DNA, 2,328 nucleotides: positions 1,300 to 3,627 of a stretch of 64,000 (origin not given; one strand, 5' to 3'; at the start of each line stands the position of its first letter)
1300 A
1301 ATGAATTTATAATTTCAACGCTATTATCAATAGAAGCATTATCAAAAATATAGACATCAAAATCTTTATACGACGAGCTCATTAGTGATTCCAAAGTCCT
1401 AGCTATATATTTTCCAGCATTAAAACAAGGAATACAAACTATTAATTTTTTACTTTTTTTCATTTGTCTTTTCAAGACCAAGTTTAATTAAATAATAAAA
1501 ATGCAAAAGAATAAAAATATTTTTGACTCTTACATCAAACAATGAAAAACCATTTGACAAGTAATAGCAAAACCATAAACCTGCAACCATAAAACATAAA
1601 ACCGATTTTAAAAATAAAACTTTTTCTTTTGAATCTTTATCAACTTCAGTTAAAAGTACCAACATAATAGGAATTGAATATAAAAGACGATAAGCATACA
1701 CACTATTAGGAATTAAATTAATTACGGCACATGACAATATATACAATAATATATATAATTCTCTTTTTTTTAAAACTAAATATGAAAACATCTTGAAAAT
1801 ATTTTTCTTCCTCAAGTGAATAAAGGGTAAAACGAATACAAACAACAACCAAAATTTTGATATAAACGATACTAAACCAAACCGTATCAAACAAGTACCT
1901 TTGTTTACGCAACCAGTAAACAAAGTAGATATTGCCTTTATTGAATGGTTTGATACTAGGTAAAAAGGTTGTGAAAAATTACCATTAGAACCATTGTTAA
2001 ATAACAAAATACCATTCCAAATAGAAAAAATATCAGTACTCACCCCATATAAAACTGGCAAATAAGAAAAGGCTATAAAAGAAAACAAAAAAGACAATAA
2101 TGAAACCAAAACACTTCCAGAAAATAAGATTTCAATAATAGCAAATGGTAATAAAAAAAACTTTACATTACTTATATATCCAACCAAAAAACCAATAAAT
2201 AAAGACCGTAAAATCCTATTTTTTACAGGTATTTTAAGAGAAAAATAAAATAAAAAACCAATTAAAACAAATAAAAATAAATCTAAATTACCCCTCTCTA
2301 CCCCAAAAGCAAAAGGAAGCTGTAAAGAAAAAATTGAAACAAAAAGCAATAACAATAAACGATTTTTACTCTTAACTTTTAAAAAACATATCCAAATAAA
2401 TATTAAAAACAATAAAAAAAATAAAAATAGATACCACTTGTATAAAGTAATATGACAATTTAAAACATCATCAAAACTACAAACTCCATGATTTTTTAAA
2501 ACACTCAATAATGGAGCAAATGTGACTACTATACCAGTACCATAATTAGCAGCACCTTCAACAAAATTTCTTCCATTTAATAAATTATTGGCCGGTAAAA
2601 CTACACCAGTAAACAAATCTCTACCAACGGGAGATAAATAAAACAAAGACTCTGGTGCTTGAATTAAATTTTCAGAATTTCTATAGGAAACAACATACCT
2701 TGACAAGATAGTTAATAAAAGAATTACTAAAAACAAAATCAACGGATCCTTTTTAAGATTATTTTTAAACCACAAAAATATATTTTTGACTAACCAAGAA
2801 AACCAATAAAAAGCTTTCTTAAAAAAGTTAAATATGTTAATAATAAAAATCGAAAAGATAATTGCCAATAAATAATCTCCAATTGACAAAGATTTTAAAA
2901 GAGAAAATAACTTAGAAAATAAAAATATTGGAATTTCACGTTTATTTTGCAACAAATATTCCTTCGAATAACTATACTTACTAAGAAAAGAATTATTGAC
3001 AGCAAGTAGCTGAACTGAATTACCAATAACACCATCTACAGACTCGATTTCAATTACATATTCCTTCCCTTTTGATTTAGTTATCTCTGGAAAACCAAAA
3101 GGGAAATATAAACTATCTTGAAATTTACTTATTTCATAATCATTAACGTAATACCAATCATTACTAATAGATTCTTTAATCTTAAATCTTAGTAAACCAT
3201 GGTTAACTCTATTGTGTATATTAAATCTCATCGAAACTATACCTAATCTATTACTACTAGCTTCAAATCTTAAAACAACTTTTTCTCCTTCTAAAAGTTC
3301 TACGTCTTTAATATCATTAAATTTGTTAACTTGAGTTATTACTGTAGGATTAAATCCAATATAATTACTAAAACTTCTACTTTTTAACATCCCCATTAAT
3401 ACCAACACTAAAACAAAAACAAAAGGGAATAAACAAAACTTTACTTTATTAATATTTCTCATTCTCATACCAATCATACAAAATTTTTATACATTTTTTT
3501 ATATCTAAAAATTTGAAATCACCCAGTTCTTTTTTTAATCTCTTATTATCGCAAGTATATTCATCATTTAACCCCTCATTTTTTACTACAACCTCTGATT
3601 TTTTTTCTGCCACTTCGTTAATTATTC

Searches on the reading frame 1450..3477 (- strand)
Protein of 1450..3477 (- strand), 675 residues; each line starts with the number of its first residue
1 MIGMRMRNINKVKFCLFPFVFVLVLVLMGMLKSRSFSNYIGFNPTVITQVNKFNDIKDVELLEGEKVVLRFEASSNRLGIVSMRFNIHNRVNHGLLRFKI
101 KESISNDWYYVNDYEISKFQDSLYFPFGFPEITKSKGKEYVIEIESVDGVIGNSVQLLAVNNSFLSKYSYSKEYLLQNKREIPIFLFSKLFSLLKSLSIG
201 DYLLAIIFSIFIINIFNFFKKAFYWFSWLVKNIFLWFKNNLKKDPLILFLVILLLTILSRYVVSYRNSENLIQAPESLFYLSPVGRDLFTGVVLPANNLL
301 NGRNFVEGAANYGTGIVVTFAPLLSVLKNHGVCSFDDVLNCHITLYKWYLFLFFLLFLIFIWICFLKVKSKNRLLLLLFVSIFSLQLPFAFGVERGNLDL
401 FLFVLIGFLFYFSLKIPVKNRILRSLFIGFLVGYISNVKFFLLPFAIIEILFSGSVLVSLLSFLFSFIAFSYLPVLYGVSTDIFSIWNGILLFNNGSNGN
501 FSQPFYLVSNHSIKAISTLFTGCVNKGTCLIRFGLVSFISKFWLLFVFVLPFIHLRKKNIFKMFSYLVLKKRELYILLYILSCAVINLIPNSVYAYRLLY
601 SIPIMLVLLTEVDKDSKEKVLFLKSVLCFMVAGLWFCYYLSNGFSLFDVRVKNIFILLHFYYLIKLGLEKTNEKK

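Call 4: search_protein_families(library=pfam, proteins=[window:1450-3477:-])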
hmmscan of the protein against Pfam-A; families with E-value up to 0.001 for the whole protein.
window:1450-3477:- (675 aa): 0 families

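Call 5: search_protein_families(library=ncbifam, proteins=[window:1450-3477:-])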
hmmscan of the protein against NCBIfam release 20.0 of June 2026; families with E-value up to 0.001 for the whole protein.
window:1450-3477:- (675 aa): 0 families

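Call 40: search_protein_families(library=pfam, max_evalue=1, proteins=[window:1450-3474:-])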
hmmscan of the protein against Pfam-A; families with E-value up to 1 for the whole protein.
window:1450-3474:- (674 aa): 0 families
